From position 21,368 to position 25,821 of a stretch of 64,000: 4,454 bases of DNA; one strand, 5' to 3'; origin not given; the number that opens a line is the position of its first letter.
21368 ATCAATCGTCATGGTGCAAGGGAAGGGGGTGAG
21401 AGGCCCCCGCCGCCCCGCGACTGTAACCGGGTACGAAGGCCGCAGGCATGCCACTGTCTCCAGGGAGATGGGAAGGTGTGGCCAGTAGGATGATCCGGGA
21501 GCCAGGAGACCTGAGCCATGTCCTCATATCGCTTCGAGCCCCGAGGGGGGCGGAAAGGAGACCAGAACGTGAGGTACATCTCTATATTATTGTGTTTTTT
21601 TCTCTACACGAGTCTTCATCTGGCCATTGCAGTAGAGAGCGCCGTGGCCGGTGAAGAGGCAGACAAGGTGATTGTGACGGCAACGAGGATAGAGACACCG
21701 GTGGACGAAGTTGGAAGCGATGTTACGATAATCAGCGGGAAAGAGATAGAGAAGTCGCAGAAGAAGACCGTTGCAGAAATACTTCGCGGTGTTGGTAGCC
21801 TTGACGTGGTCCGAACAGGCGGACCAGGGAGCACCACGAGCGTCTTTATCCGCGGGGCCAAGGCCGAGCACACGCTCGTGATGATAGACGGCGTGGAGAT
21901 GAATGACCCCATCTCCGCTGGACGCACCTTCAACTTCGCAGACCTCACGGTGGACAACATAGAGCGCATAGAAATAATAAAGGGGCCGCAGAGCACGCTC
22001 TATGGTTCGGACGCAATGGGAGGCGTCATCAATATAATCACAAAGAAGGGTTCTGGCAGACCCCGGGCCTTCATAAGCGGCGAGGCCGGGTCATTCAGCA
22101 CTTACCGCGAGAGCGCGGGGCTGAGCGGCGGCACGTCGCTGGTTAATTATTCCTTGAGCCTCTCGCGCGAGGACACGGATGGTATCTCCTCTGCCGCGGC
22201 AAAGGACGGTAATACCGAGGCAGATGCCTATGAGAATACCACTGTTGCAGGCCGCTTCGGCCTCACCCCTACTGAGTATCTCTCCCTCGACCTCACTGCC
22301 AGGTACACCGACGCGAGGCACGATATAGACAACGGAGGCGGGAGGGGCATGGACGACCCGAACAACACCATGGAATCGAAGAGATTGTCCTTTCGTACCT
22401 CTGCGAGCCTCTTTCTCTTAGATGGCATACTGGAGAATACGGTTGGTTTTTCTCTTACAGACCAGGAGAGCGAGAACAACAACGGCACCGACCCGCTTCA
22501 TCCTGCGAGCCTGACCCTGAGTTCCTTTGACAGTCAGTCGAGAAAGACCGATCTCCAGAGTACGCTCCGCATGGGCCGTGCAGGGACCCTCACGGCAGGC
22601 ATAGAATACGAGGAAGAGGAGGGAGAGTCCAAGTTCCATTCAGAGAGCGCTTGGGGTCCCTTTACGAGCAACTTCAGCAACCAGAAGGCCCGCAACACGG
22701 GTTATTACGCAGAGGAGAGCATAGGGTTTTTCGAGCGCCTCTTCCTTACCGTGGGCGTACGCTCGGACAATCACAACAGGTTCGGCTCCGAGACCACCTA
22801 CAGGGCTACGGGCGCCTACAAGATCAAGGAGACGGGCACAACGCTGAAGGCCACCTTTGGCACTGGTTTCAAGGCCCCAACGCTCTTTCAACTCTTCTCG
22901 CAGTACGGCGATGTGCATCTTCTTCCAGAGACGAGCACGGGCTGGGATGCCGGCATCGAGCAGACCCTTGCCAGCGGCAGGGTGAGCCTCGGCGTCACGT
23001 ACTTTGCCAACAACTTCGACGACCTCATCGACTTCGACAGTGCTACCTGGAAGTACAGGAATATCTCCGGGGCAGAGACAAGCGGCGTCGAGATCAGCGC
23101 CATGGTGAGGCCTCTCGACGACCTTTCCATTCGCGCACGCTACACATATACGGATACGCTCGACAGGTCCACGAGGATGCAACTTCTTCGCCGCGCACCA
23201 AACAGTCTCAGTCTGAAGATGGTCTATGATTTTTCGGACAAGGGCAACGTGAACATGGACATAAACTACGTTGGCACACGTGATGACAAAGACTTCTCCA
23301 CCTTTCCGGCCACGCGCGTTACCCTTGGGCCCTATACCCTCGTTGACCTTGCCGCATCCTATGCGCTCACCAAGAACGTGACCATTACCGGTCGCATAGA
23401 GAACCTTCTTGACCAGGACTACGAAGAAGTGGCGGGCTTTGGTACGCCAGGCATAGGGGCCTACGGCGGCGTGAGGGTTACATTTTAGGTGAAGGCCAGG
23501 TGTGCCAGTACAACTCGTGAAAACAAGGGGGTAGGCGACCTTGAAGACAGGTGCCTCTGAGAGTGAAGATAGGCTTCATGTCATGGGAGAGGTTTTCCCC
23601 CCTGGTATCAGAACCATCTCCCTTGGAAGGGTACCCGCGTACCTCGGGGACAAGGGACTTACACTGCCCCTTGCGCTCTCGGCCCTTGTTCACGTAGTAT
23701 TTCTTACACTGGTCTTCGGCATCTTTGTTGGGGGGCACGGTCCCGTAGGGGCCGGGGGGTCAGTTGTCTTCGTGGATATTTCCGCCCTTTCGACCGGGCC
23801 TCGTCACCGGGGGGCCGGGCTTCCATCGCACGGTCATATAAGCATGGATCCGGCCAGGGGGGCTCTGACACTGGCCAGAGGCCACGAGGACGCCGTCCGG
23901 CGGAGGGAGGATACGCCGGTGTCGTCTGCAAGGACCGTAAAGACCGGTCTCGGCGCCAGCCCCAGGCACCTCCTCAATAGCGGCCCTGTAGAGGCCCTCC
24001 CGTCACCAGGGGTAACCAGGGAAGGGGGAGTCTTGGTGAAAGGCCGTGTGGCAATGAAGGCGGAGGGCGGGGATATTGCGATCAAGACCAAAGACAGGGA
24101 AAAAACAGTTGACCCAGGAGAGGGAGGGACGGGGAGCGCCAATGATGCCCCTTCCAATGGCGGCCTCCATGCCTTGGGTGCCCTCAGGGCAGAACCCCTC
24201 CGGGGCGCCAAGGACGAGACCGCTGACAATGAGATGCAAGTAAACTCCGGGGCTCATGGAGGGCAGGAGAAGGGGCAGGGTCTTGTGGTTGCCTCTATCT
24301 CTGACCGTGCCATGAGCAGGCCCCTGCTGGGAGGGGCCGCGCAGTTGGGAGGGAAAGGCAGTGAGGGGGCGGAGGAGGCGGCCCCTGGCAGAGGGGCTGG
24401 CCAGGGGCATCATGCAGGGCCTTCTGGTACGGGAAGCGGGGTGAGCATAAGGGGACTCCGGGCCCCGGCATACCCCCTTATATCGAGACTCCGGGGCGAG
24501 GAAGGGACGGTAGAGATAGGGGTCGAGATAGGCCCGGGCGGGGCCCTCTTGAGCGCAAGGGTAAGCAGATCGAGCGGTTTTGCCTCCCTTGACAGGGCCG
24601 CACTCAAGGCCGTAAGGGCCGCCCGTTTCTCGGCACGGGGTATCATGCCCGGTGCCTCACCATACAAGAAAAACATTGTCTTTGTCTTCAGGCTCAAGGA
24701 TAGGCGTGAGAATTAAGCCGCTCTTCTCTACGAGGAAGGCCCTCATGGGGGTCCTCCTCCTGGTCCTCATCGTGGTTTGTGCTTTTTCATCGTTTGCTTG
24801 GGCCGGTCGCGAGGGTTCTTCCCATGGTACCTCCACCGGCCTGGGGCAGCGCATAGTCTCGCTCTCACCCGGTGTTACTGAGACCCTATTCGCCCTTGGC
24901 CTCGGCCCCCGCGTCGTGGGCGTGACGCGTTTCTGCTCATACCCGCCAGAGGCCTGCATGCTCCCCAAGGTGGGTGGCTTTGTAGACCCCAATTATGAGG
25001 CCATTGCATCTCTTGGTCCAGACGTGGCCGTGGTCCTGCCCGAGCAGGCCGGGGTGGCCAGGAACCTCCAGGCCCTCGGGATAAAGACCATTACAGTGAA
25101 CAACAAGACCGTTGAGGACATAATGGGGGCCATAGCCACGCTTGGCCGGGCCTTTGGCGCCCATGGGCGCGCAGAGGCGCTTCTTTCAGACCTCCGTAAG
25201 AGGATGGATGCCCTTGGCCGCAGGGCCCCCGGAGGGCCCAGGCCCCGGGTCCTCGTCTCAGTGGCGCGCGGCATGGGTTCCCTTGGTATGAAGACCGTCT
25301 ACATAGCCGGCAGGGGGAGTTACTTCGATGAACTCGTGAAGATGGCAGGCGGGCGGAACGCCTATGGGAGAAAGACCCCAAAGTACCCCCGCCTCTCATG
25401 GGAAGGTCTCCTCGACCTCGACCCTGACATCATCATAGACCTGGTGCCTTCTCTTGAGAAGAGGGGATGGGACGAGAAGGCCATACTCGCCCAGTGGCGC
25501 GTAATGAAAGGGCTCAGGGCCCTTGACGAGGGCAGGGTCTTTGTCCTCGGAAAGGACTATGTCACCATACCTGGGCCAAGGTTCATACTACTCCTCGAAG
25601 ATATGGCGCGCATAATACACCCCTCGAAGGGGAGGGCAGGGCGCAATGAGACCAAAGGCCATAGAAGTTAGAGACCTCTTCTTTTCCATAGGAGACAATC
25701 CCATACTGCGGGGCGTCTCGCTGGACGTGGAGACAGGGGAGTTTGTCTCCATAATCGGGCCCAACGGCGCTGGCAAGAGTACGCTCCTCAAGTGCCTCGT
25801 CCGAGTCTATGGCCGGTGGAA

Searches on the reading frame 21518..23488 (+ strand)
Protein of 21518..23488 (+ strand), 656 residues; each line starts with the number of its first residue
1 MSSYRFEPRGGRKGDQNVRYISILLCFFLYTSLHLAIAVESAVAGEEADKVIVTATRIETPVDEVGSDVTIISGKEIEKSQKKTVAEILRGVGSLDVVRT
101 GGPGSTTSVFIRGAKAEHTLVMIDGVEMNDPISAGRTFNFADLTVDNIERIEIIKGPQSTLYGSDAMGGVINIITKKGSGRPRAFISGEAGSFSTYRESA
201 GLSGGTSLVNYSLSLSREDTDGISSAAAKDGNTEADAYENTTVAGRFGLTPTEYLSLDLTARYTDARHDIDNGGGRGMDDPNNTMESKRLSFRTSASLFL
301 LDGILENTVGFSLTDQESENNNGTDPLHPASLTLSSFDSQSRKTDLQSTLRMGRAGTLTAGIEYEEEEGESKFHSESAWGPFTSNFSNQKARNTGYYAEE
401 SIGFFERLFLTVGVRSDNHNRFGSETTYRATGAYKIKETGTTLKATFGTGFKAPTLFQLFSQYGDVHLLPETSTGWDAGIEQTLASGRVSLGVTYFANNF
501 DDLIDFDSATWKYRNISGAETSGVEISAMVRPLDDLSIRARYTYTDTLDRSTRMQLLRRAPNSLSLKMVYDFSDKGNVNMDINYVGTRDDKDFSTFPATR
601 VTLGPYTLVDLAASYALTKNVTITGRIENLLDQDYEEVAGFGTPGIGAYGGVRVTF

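Call 45: search_protein_families(library=pfam, proteins=[window:21518-23488:+], max_evalue=0.00001)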
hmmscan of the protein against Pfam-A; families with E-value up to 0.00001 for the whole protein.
window:21518-23488:+ (656 aa): 2 families
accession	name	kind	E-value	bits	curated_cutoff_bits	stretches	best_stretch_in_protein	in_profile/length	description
PF00593.30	TonB_dep_Rec_b-barrel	-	1.6e-44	153.9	27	1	235-630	18-436/436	TonB dependent receptor-like, beta-barrel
PF07715.20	Plug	-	3.7e-27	95.4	23.9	1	63-170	3-107/107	TonB-dependent Receptor Plug Domain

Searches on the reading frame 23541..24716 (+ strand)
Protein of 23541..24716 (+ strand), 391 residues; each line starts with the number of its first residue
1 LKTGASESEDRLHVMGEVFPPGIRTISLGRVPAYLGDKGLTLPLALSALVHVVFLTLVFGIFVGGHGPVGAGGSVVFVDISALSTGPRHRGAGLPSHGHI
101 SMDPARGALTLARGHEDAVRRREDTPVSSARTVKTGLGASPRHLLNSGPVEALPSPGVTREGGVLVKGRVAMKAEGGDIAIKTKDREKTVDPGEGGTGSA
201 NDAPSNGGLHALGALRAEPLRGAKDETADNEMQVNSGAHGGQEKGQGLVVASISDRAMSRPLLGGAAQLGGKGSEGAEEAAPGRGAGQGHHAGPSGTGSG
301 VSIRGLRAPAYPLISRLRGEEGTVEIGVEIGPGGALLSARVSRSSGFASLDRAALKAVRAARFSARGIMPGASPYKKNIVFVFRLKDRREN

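Call 45: search_protein_families(library=pfam, proteins=[window:23541-24716:+], max_evalue=0.00001)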
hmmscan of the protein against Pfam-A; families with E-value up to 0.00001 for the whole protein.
window:23541-24716:+ (391 aa): 1 family
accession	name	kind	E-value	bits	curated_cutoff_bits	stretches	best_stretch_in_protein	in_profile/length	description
PF03544.19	TonB_C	-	8.4e-14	52.2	24.6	1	308-368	2-62/79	Gram-negative bacterial TonB protein C-terminal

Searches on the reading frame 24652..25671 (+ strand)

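Call 45: search_protein_families(library=pfam, proteins=[window:24652-25671:+], max_evalue=0.00001)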
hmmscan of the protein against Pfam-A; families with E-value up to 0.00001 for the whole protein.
window:24652-25671:+ (339 aa): 1 family
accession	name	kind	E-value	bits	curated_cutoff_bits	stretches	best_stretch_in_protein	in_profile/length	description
PF01497.23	Peripla_BP_2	-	3.5e-33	115.4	27.5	1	68-303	1-235/235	Periplasmic binding protein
